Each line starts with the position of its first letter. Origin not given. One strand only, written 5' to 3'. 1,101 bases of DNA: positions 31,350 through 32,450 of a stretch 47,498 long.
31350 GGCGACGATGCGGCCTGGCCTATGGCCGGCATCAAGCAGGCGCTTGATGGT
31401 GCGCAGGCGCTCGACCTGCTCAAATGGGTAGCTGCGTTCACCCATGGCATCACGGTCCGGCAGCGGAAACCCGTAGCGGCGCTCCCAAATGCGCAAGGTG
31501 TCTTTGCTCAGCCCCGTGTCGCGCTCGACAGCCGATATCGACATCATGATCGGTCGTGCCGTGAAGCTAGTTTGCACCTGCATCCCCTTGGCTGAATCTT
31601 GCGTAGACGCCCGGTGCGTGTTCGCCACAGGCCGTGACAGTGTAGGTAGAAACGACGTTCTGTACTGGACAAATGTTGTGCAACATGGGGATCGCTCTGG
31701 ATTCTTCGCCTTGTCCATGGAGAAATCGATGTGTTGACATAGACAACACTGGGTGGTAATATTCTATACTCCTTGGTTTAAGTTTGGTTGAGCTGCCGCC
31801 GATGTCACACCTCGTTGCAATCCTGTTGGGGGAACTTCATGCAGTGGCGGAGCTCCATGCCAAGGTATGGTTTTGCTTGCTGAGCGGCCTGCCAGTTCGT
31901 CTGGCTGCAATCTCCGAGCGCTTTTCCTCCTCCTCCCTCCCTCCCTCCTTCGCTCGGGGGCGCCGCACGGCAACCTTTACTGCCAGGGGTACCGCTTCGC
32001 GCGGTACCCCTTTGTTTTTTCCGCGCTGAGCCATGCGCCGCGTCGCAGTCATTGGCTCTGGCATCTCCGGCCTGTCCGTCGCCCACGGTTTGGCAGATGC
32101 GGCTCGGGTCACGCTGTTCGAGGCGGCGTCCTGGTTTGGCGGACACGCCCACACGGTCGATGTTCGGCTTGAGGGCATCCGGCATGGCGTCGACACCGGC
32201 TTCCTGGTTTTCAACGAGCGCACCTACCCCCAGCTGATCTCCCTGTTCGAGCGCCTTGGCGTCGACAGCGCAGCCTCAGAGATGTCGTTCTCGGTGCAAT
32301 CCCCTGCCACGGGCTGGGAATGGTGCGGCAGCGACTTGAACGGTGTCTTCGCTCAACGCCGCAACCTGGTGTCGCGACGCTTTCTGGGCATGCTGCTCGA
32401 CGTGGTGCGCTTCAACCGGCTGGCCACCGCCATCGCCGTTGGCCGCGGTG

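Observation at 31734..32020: Self-contained promoter-to-terminator unit encoding a roughly 250-nt RNA with a 30-nt CU-rich anti-Shine-Dalgarno-like loop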

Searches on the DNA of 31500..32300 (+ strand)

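Call 5: search_rna_families(source=window, start=31500, end=32300, threshold=evalue, max_evalue=10, show_alignments=3)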
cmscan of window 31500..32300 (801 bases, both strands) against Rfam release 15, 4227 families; matches with E-value up to 10: 2.
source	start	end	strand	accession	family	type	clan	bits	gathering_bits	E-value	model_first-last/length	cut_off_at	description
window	31666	31716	+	RF00158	SNORD82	Gene; snRNA; snoRNA; CD-box;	-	15.7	43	4.9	1-70/70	no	Small nucleolar RNA SNORD82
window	32020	32063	+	RF02136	HTT-AS1_3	Gene; lncRNA;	-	14.9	70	3.2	1-60/60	no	HTT antisense RNA 1 conserved region 3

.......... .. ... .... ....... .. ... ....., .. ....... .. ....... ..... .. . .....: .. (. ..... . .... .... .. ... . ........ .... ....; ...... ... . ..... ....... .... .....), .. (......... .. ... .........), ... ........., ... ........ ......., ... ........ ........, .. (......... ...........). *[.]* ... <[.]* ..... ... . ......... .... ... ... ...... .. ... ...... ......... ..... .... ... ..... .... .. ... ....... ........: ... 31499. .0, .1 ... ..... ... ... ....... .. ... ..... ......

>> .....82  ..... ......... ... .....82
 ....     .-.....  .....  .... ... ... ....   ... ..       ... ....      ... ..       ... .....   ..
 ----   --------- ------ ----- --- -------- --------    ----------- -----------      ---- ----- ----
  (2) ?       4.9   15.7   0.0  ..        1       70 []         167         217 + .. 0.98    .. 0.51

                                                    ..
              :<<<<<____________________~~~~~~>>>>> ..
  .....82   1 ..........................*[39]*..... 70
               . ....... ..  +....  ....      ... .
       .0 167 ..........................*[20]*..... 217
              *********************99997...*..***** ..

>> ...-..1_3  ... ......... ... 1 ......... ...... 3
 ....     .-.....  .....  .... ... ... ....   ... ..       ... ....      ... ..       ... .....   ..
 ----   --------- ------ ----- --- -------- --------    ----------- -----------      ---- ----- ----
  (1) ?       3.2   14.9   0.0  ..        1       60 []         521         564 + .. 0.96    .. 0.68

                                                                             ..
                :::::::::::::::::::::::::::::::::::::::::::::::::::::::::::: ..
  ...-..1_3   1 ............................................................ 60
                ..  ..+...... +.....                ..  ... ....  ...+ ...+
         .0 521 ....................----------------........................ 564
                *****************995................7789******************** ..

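Call 37: build_rna_model(alignment_id=A1, structure=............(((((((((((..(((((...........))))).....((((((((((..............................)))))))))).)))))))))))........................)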
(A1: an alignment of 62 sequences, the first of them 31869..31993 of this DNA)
Model R1 built from alignment A1 (62 sequences, 137 columns); structure: as given.
model positions 120; base pairs 26; branch points 1; effective number of sequences 3.08; information 0.59 bits per position. Calibrated on 0.2 Mb of random sequence (short: E-values are rough).
structure used (alignment columns):
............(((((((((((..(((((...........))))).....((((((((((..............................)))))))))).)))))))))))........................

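Call 38: search_with_rna_model(model_id=R1, sources=[window, L081, L082, L083, L084, L085, L086, L087, L088, L089, L090, L091, L092, L093, L094, L095, L096, L097, L098, L099, L100, L101, L102, L103, L104, L105, L106, L107, L108, L109, L110, L111, L112, L113, L114, L115, L116, L117, L118, L119, L120, L121, L122, L123, L124, L125, L126, L127, L128, L129, L130, L131, L132, L133, L134, L135, L136, L137, L138, L139, L140, L141, L142, L143, L144, L145, L146, L147, L148, L149, L150, L151, L152, L153, L154, L155, L156, L157, L158, L159, L160], max_evalue=0.01)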
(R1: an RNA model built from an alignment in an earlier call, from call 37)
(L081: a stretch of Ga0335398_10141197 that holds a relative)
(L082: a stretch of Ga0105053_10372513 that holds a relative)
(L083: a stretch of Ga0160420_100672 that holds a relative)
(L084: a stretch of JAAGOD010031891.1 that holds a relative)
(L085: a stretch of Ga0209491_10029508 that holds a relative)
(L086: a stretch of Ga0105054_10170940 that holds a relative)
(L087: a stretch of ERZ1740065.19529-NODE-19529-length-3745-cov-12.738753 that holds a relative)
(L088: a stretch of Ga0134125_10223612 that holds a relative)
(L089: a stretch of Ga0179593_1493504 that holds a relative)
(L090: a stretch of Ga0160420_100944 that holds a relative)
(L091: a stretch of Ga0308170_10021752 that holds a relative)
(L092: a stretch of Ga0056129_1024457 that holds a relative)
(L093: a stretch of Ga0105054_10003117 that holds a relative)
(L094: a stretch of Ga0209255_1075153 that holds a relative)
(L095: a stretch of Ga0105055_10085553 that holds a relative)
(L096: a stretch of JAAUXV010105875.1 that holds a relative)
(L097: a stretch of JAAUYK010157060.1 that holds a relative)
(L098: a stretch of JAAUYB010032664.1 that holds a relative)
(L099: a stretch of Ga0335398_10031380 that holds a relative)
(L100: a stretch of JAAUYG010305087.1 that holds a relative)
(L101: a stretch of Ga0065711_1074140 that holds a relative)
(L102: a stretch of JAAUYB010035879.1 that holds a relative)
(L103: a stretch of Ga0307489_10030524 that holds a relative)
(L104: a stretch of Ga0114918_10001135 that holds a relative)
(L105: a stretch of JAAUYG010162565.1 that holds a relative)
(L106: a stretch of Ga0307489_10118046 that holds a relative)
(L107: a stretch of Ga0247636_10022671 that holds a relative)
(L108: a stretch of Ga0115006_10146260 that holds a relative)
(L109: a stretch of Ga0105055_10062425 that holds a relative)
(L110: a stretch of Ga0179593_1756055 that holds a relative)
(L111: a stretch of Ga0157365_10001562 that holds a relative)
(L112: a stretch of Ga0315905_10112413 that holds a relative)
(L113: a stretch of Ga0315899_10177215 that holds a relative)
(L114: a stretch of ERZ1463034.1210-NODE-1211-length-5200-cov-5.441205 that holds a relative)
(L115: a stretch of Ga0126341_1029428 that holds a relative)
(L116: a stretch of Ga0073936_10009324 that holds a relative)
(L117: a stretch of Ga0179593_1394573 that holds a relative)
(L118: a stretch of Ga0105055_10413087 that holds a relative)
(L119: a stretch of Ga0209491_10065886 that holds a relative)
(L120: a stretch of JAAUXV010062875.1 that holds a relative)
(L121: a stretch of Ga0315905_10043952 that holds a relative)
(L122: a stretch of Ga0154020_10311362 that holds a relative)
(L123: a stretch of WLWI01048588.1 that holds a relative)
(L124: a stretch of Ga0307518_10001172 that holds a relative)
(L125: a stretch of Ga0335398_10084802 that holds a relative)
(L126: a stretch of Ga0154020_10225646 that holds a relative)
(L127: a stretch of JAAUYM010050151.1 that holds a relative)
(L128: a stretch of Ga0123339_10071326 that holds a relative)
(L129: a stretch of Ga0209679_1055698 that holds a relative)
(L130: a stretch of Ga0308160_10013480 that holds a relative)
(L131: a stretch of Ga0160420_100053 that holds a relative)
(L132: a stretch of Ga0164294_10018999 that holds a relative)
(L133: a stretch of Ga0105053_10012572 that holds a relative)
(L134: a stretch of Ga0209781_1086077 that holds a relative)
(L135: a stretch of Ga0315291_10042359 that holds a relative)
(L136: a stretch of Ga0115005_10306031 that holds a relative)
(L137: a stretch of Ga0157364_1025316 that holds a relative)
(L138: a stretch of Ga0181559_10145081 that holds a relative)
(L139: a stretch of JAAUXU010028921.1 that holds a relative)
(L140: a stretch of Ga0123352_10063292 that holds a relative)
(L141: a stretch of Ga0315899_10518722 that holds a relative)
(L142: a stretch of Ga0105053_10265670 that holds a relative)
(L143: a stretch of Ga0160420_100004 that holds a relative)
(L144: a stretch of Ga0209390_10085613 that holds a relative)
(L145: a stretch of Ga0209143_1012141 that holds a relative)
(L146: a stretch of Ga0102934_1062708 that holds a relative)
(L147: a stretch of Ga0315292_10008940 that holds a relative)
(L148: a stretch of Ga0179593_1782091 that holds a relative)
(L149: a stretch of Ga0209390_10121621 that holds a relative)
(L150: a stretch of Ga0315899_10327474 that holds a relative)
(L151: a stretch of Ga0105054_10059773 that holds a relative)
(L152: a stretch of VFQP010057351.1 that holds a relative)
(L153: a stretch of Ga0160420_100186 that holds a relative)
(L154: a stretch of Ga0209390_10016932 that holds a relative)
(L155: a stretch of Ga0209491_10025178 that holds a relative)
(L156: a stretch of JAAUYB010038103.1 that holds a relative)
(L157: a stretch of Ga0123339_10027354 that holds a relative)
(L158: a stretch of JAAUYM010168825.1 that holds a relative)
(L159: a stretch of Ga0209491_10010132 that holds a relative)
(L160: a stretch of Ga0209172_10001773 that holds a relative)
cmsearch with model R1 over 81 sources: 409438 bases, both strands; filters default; matches with E-value up to 0.01: 11.
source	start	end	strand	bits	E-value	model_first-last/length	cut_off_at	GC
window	31870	31989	+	113.7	1.2e-32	1-120/120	no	0.65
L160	2030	2145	+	110.7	1e-31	1-120/120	no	0.64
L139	1013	1130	-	26.2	2.8e-05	1-120/120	no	0.58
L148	2975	3085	-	21.3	0.00098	1-120/120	no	0.54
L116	166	268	+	20.6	0.0016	1-120/120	no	0.5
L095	2053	2156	-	20.1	0.0024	1-120/120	no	0.58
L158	1712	1738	-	20.1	0.0024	55-81/120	no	0.59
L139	1290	1331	+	19.1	0.005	44-89/120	no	0.55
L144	2754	2783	+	18.9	0.0057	52-81/120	no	0.53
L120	6072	6116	+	18.4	0.008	46-87/120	no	0.6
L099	175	204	-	18.3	0.0084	52-81/120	no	0.63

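Call 42: search_with_rna_model(model_id=R1, sources=[L001, L002, L003, L004, L005, L006, L007, L008, L009, L010, L011, L012, L013, L014, L015, L016, L017, L018, L019, L020, L021, L022, L023, L024, L025, L026, L027, L028, L029, L030, L031, L032, L033, L034, L035, L036, L037, L038, L039, L040, L041, L042, L043, L044, L045, L046, L047, L048, L049, L050, L051, L052, L053, L054, L055, L056, L057, L058, L059, L060, L061, L062, L063, L064, L065, L066, L067, L068, L069, L070, L071, L072, L073, L074, L075, L076, L077, L078, L079, L080], max_evalue=0.01, make_alignment=true)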
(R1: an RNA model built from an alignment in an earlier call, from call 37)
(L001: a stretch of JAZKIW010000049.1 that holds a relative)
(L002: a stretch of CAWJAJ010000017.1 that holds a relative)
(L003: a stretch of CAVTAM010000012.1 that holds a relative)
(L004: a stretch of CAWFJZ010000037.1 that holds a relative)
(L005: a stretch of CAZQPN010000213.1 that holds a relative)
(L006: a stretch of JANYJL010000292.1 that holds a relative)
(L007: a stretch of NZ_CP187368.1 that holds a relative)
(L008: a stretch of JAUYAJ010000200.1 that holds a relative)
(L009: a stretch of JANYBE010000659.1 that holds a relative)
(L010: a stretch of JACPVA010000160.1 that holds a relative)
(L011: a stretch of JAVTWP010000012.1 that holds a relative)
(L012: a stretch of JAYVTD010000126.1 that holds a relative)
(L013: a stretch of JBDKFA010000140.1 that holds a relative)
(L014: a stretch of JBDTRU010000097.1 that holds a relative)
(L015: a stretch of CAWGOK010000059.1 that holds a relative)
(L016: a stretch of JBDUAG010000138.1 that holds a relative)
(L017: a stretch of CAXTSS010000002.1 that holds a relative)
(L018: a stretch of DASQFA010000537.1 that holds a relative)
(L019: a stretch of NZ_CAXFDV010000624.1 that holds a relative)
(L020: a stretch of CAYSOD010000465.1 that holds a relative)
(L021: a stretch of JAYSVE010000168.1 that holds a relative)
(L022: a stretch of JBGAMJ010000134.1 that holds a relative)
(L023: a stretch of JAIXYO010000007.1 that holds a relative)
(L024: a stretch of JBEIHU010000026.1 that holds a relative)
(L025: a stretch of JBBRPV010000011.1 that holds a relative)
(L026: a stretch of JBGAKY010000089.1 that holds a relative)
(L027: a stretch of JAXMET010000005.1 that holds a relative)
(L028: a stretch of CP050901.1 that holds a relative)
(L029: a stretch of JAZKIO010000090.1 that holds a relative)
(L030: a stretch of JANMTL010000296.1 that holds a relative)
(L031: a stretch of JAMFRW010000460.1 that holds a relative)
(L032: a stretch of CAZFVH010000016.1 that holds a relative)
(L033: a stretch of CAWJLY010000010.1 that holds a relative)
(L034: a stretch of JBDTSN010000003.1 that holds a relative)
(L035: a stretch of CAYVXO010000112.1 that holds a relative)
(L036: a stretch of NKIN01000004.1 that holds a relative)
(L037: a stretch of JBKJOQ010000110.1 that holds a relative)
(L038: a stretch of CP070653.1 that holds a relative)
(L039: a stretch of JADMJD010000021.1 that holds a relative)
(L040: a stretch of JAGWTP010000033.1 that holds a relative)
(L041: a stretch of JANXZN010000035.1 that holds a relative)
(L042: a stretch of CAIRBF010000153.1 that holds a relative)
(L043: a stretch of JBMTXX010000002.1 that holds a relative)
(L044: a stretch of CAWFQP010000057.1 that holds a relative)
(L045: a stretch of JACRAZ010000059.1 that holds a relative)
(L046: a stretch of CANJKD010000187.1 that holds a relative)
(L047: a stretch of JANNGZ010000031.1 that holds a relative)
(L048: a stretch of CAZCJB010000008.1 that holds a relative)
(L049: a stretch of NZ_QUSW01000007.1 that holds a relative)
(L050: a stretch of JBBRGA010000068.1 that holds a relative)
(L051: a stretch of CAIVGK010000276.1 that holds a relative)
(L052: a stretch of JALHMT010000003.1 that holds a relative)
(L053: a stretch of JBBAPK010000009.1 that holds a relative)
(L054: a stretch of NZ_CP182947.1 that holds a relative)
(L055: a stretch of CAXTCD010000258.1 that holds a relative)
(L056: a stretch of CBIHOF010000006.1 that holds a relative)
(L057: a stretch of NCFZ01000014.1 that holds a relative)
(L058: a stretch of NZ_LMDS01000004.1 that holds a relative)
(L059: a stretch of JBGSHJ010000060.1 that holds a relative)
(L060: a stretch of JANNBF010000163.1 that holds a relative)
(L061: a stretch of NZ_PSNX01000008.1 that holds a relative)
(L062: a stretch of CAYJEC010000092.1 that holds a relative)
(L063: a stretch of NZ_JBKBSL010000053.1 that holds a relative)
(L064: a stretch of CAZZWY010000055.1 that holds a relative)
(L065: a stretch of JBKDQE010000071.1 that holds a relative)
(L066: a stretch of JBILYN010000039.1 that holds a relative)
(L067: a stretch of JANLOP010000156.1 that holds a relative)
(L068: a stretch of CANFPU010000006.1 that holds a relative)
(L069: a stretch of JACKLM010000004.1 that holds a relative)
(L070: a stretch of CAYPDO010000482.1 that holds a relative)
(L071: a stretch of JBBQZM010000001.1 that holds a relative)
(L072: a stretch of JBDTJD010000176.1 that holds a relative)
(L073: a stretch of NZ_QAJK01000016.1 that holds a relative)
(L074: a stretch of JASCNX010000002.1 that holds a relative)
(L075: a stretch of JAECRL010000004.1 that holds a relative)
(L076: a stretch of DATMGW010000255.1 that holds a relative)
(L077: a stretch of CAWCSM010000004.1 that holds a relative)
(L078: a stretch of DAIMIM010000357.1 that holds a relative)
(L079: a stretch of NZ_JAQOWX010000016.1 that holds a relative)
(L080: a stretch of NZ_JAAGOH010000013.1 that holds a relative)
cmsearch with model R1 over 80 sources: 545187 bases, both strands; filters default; matches with E-value up to 0.01: 63.
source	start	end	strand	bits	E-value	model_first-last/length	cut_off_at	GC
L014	2869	2988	+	120.3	1.3e-34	1-120/120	no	0.62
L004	2826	2945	+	119.8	1.9e-34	1-120/120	no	0.64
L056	2805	2924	+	119.6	2.2e-34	1-120/120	no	0.63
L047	2829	2948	+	119.6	2.2e-34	1-120/120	no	0.66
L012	2087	2206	+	118.1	6.4e-34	1-120/120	no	0.62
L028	2865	2984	+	118.1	6.6e-34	1-120/120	no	0.58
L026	2816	2935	+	118.1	6.6e-34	1-120/120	no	0.6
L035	2820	2939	+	117.9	7.3e-34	1-120/120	no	0.62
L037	2872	2991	+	117.9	7.4e-34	1-120/120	no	0.62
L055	926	1045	+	117.7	8.4e-34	1-120/120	no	0.64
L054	2832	2951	+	116.1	2.7e-33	1-120/120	no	0.63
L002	2823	2942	+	116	3e-33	1-120/120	no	0.64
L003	2817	2936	+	115.7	3.5e-33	1-120/120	no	0.64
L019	2850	2969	+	115.6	4e-33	1-120/120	no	0.62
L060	2836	2955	+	114.8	6.9e-33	1-120/120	no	0.62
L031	2826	2945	+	114.8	7e-33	1-120/120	no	0.63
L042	2824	2943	+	114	1.2e-32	1-120/120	no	0.67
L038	2799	2918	+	114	1.2e-32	1-120/120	no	0.64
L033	2830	2949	+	112.7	3.1e-32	1-120/120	no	0.61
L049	2787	2906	+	112.3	4.3e-32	1-120/120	no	0.63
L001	2838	2957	+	112.2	4.6e-32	1-120/120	no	0.64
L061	2836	2955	+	111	1e-31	1-120/120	no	0.64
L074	2848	2970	+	110.7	1.3e-31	1-120/120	no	0.59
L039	2111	2230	+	110.7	1.4e-31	1-120/120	no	0.65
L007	2848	2967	+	110.6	1.5e-31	1-120/120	no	0.68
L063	2840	2959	+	110.1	2.1e-31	1-120/120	no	0.66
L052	2810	2929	+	109.6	3e-31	1-120/120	no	0.68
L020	1494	1613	+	107.5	1.4e-30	1-120/120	no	0.63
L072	2833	2952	+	107.2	1.7e-30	1-120/120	no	0.72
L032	2827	2946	+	106.9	2.1e-30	1-120/120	no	0.66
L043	2827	2946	+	106.9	2.1e-30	1-120/120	no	0.66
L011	2831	2950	+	106.9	2.1e-30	1-120/120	no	0.62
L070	1166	1285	+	105.8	4.6e-30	1-120/120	no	0.64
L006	2108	2227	+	105.7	5.1e-30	1-120/120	no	0.63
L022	2822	2938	+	105.1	7.4e-30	1-120/120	no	0.62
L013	2854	2970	+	105.1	7.6e-30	1-120/120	no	0.69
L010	2773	2889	+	105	8e-30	1-120/120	no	0.66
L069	2773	2889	+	104.4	1.3e-29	1-120/120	no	0.68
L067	1451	1570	+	104.4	1.3e-29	1-120/120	no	0.62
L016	2844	2963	+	103.9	1.8e-29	1-120/120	no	0.67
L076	2824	2943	+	103.4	2.5e-29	1-120/120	no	0.68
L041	2842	2961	+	102.3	5.5e-29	1-120/120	no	0.62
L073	2017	2142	+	101.7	9.1e-29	1-120/120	no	0.6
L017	2844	2963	+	100.4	2.3e-28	1-120/120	no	0.65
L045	2836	2955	+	99.2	5.4e-28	1-120/120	no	0.68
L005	2100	2216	+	97.5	1.9e-27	1-120/120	no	0.68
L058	2833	2952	+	97.4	1.9e-27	1-120/120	no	0.65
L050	2803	2919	+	97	2.6e-27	1-120/120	no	0.57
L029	2851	2970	+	96.6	3.5e-27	1-120/120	no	0.65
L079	2754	2873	+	95.2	9.9e-27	1-120/120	no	0.59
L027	2848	2964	+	94.7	1.4e-26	1-120/120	no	0.69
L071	2848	2967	+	93.2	3.9e-26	1-120/120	no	0.66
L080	2791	2910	+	92.5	6.5e-26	1-120/120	no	0.68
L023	2810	2926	+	92.3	7.8e-26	1-120/120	no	0.59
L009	2844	2963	+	91.4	1.5e-25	1-120/120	no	0.66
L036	2810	2926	+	89.4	6.5e-25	1-120/120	no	0.63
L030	2843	2959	+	88.1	1.6e-24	1-120/120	no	0.62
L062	1845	1958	+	87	3.5e-24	1-120/120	no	0.61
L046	1812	1931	+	86.2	6.3e-24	1-120/120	no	0.58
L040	2828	2947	+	85.5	1.1e-23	1-120/120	no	0.62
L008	2869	2985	+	68.3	2.5e-18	1-120/120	no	0.71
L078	1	69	+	45.9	2.6e-11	52-120/120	5'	0.7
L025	2840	2959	+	20.1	0.0032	1-120/120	no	0.62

Alignment A2: 63 matches aligned to the model, 132 columns, each read 5' to 3' on its own strand. Consensus structure (alignment columns), stored with it:
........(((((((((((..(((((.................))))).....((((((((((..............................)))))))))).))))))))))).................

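Call 67: search_with_rna_model(model_id=R1, sources=[L201, L202, L203, L204, L205], max_evalue=0.01)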
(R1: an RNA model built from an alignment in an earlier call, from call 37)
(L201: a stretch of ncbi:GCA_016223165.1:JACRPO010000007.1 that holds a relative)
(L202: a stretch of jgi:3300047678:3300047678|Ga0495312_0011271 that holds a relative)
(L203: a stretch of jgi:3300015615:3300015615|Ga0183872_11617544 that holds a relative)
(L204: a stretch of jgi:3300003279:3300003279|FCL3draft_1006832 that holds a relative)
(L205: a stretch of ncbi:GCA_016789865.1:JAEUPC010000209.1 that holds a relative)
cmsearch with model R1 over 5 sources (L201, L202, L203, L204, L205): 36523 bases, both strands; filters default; matches with E-value up to 0.01: 5.
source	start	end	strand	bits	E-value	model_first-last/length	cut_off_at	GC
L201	4574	4689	-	110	1.5e-32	1-120/120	no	0.66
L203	4529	4644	-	109.9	1.6e-32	1-120/120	no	0.66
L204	3768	3883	-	109.9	1.6e-32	1-120/120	no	0.66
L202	2575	2690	-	109.2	2.6e-32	1-120/120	no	0.68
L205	4463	4593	-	98.8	4.9e-29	1-120/120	no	0.68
